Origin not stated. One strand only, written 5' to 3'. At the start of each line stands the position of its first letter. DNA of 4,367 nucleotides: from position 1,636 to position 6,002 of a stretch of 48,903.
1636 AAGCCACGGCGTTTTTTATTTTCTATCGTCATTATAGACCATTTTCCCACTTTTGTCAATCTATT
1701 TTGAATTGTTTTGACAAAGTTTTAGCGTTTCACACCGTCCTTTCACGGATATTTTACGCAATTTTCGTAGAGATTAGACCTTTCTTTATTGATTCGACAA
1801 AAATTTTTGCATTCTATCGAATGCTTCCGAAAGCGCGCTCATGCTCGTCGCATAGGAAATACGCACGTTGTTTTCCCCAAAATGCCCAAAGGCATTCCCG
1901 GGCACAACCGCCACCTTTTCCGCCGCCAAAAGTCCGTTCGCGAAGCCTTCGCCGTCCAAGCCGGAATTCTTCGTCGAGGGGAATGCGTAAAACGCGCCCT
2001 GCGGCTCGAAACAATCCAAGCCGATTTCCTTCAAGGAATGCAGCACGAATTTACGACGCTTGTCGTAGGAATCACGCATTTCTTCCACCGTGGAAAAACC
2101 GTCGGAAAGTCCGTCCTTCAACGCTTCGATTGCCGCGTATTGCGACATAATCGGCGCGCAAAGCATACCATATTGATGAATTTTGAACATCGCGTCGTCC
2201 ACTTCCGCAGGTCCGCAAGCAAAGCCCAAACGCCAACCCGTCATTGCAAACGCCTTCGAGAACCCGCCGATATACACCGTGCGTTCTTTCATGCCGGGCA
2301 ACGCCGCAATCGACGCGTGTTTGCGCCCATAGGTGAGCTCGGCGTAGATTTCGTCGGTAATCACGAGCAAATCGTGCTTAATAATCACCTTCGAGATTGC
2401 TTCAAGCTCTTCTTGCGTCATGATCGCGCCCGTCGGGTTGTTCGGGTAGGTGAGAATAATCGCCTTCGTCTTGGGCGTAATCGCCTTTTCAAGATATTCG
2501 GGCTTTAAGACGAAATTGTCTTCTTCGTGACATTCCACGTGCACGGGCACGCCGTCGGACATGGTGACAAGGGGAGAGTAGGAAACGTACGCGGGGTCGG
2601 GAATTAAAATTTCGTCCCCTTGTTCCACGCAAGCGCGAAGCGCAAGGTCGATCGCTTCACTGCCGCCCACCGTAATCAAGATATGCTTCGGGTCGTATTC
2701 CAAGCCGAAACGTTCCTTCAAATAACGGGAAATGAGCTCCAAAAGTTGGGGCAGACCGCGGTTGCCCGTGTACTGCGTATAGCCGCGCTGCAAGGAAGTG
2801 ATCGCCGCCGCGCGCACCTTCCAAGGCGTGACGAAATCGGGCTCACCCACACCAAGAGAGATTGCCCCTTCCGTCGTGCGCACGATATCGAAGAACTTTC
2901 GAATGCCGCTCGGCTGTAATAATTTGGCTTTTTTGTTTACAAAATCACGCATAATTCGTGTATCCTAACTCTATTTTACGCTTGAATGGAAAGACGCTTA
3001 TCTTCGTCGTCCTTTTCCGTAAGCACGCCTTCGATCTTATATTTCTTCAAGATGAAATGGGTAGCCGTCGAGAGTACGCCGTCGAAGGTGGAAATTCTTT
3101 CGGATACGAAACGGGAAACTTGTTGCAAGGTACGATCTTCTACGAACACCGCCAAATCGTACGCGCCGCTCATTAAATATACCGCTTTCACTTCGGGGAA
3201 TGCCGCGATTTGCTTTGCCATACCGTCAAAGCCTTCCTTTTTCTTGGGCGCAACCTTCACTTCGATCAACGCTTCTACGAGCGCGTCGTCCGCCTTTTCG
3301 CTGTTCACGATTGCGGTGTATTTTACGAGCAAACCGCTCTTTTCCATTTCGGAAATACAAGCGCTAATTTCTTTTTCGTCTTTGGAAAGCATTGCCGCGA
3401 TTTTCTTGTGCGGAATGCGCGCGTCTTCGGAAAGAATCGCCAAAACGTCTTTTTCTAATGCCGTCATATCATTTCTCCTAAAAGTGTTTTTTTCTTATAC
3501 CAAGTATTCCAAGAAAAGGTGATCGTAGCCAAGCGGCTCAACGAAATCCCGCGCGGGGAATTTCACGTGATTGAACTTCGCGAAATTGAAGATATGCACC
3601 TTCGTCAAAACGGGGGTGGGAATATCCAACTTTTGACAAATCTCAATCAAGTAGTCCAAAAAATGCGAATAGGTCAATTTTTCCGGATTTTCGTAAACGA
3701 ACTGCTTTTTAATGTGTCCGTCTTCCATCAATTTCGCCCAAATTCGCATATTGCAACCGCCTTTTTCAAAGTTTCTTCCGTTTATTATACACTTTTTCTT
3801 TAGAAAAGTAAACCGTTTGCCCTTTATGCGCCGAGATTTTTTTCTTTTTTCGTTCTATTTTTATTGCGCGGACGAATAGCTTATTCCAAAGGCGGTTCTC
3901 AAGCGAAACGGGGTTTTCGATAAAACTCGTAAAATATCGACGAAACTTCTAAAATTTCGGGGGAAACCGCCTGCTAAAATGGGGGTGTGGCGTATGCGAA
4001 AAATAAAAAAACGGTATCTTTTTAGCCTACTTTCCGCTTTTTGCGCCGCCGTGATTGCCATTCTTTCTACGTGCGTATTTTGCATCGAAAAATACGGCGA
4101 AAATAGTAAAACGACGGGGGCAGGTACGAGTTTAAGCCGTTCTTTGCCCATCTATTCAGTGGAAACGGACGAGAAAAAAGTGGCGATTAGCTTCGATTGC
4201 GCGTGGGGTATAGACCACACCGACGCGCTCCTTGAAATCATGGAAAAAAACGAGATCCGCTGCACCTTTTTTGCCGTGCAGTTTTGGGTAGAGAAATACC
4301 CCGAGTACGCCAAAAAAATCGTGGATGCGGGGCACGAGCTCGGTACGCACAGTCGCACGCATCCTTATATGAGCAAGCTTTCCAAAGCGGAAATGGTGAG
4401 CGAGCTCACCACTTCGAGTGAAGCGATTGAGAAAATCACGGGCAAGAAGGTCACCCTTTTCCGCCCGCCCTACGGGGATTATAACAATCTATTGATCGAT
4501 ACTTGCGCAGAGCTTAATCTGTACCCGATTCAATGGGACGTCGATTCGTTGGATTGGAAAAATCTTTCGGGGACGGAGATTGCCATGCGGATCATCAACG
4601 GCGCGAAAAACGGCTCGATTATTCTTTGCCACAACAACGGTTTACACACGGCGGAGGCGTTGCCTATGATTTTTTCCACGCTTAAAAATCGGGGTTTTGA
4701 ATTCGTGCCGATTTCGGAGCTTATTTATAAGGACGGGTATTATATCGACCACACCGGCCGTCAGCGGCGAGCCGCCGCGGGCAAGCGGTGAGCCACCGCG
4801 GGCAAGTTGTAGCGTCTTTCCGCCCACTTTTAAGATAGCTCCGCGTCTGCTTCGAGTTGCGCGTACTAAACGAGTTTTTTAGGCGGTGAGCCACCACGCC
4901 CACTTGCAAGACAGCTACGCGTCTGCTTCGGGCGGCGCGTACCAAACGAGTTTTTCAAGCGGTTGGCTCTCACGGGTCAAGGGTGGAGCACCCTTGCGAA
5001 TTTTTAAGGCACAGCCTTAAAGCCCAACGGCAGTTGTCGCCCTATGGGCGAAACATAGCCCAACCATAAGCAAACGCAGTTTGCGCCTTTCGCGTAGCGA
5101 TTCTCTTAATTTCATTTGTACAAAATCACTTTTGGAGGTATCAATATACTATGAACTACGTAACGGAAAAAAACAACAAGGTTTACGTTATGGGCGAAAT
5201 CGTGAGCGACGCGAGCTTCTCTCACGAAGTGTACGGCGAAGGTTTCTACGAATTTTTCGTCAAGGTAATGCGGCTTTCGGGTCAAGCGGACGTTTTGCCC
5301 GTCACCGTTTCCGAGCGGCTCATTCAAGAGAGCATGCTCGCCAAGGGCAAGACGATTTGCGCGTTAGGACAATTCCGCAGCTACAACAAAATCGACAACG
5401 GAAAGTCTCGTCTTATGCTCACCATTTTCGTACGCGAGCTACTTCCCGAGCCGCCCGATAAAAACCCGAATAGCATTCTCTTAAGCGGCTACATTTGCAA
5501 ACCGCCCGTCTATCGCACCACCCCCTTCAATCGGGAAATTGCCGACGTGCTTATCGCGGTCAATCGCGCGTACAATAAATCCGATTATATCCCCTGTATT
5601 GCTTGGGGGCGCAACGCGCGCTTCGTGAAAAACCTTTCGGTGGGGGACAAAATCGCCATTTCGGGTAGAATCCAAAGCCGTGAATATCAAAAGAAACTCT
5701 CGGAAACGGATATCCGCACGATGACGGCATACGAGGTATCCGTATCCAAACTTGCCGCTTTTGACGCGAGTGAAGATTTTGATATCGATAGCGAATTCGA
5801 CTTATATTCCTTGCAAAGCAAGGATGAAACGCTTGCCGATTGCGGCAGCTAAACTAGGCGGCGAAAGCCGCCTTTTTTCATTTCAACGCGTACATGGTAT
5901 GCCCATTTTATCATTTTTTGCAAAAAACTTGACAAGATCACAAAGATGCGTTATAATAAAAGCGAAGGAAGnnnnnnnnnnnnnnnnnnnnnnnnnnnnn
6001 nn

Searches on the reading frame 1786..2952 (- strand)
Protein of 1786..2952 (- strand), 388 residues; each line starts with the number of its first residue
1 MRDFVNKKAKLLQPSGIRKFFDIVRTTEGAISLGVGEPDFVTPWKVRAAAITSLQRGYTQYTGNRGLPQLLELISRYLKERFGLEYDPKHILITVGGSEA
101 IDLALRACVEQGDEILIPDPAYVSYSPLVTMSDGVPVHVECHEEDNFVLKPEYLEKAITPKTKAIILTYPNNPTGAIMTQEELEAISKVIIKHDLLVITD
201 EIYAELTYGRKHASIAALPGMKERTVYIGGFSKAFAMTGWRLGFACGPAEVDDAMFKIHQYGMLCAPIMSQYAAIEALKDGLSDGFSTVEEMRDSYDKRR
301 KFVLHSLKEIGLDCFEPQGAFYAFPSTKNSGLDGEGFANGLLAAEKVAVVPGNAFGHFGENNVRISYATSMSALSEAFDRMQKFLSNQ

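Call 45: search_protein_families(library=pfam, proteins=[window:1786-2952:-])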
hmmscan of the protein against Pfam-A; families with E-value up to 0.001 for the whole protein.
window:1786-2952:- (388 aa): 5 families
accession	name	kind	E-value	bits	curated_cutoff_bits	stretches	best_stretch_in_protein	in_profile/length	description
PF00155.27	Aminotran_1_2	-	1.8e-72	244.9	19.7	1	31-379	4-359/361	Aminotransferase class I and II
PF01041.23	DegT_DnrJ_EryC1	-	1.5e-12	47.8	19.8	1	89-200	40-145/360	DegT/DnrJ/EryC1/StrS aminotransferase family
PF01053.26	Cys_Met_Meta_PP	-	9.4e-08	31.4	27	1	90-204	69-177/381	Cys/Met metabolism PLP-dependent enzyme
PF00266.25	Aminotran_5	-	4e-07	29.8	21.5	1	88-200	61-175/371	Aminotransferase class-V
PF01212.27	Beta_elim_lyase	-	3.5e-05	23.7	27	1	85-200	44-168/288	Beta-eliminating lyase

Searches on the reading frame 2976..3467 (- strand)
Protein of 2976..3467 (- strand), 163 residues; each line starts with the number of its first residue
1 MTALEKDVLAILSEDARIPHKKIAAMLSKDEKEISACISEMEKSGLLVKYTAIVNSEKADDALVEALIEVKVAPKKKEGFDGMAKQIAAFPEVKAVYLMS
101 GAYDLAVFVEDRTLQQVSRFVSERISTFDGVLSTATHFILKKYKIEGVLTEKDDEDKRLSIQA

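Call 45: search_protein_families(library=pfam, proteins=[window:2976-3467:-])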
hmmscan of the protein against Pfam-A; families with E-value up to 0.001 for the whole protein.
window:2976-3467:- (163 aa): 4 families
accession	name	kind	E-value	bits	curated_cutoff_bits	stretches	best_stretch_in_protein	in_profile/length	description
PF01037.27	AsnC_trans_reg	-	2.2e-16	59.9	25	1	68-141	1-72/73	Lrp/AsnC ligand binding domain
PF13412.12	HTH_24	-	2.4e-06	27.5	21.9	1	3-47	3-47/48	Winged helix-turn-helix DNA-binding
PF22482.2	AsnC_trans_reg_3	-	8.5e-05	23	24.4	1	79-148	23-91/95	PF0864 C-terminal dimeric alpha+beta barrel domain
PF13404.12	HTH_AsnC-type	-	0.0004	20.6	27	1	2-41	2-41/42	AsnC-type helix-turn-helix domain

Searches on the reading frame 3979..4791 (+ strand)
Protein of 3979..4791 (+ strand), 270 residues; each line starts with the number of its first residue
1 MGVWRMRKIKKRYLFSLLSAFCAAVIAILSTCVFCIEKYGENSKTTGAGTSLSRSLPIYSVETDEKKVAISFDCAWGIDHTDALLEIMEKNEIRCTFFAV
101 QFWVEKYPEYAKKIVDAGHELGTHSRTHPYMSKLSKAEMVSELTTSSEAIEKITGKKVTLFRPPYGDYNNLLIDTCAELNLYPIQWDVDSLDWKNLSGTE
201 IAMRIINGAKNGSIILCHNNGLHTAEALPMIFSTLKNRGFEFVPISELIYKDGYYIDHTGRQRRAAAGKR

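Call 45: search_protein_families(library=pfam, proteins=[window:3979-4791:+])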
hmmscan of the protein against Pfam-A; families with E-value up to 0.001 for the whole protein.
window:3979-4791:+ (270 aa): 1 family
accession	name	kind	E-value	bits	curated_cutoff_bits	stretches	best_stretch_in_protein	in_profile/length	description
PF01522.26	Polysacc_deac_1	-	6.7e-34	117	23.1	1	62-181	3-121/124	Polysaccharide deacetylase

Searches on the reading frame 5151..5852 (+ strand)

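Call 45: search_protein_families(library=pfam, proteins=[window:5151-5852:+])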
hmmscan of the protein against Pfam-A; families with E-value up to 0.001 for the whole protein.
window:5151-5852:+ (233 aa): 1 family
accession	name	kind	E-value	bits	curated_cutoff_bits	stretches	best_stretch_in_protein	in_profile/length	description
PF00436.31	SSB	-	4.4e-20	72.1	26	1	107-190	2-94/104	Single-strand binding protein family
